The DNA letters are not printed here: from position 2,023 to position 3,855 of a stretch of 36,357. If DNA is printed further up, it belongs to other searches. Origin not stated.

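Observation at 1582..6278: Actin-family (Arp-like) gene heading a five-gene run with an inactive CHAT (caspase-like) protein, a coupled TPR-like partner and two coiled-coil proteins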

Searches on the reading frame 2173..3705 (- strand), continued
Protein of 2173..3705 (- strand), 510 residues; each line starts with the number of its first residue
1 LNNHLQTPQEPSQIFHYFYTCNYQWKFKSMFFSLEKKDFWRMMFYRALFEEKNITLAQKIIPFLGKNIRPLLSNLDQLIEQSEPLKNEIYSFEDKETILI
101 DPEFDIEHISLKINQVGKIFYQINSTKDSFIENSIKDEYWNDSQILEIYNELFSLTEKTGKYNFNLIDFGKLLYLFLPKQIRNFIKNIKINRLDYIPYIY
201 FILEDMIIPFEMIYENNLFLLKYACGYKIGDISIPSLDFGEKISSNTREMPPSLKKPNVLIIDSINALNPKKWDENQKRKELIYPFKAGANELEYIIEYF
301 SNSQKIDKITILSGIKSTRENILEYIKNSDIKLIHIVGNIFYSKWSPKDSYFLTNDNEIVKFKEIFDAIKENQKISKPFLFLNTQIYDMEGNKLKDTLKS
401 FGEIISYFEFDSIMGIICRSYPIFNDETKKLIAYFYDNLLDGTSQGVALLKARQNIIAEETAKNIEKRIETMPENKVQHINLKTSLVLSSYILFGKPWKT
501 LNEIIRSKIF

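Call 84: search_protein_families(library=padloc, proteins=[L003:5984-6736:+, L003:6779-7972:+, P0004, L003:10711-11244:+, L003:5360-5767:+, window:2173-3705:-, L003:11428-13644:+], max_evalue=0.01)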
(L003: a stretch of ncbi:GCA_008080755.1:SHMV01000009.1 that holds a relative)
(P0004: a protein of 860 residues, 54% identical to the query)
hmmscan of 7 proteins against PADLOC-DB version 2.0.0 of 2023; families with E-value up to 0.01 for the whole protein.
L003:5984-6736:+ (250 aa): 0 families

L003:6779-7972:+ (397 aa): 0 families

P0004 (860 aa): 0 families

L003:10711-11244:+ (177 aa): 1 family
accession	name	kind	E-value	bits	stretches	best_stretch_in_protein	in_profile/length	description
PDLC02614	DrmC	-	0.0033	15.3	1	51-110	26-86/153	DrmC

L003:5360-5767:+ (135 aa): 0 families

window:2173-3705:- (510 aa): 0 families

L003:11428-13644:+ (738 aa): 22 families
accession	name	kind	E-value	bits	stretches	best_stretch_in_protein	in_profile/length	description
PDLC03630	REase_MTase_IIG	-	1.6e-37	126.9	2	285-714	603-1064/1100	Type IIG restriction enzyme-methyltransferase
PDLC03580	REase_II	-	1.4e-17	60.9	2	137-266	354-501/1112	Type II restriction enzyme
PDLC03267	MTase_II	-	3.3e-15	54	1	158-469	9-288/539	Type II methyltransferase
PDLC03335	MTase_II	-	2.4e-14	50.9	1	125-498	42-401/607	Type II methyltransferase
PDLC03338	MTase_II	-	2.8e-14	50.8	1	147-372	115-316/604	Type II methyltransferase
PDLC02529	PglX|PglXI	-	3e-11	39.8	1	184-310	230-381/1189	PglX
PDLC03021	MTase_I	-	4.2e-11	40.3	1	94-361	90-331/491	Type I methyltransferase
PDLC03348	MTase_II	-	9.4e-10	35.6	1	142-370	201-419/727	Type II methyltransferase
PDLC03025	MTase_I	-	1.2e-08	32.1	1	142-240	141-242/569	Type I methyltransferase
PDLC03035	MTase_I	-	9e-08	29.1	1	126-215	134-228/653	Type I methyltransferase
PDLC03357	MTase_II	-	1.2e-06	25.2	1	142-363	101-291/620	Type II methyltransferase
PDLC03313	MTase_II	-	9.7e-06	22.4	1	177-319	44-175/563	Type II methyltransferase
PDLC02643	DrmMI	-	3.4e-05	19.8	1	286-364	867-940/1347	DrmMI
PDLC03038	MTase_I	-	5.7e-05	19.2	1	155-238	164-243/896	Type I methyltransferase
PDLC03227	MTase_II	-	9.9e-05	19.4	1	156-374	22-205/494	Type II methyltransferase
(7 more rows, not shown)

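Call 85: search_protein_families(library=ncbifam, proteins=[L003:5984-6736:+, L003:6779-7972:+, P0004, L003:10711-11244:+, L003:5360-5767:+, L003:1247-3349:+], max_evalue=0.01)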
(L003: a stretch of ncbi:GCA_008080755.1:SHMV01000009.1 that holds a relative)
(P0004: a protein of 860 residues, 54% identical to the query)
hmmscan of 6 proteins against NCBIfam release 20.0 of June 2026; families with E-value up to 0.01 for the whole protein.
L003:5984-6736:+ (250 aa): 0 families

L003:6779-7972:+ (397 aa): 3 families
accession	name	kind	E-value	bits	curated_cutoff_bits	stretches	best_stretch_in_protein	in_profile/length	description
NF040575.1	syringactin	equivalog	1.3e-09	37.5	300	1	276-385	167-276/286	syringactin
NF040964.1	MamK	subfamily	2.7e-06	26.7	400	1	289-337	248-296/335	MamK family actin-like protein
NF053558.1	BeeR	equivalog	0.0013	17.8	530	0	292-336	266-310/349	BeeR family actin-like protein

P0004 (860 aa): 0 families

L003:10711-11244:+ (177 aa): 0 families

L003:5360-5767:+ (135 aa): 5 families
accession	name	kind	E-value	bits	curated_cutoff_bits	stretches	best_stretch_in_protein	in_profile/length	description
NF006352.0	PRK08577.1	equivalog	1.3e-25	90.1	140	1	1-129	1-129/136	hypothetical protein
NF040962.1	near_HgcAB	equivalog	1.7e-05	24.6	70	1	6-43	7-44/70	HgcAB-associated protein HgcC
TIGR01439.1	lp_hng_hel_AbrB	domain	2.3e-05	24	28.3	1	9-48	4-42/44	transcriptional regulator, AbrB family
NF004976.0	PRK06349.1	subfamily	0.0033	16.6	205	1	36-120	330-411/430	homoserine dehydrogenase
NF001476.0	PRK00326.2-2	equivalog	0.0084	15.8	162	0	5-34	92-121/163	division/cell wall cluster transcriptional repressor MraZ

L003:1247-3349:+ (700 aa): 1 family
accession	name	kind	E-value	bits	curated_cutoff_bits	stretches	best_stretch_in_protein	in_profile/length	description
NF010238.0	PRK13685.1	subfamily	0.0091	15.1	432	0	469-496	100-127/335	hypothetical protein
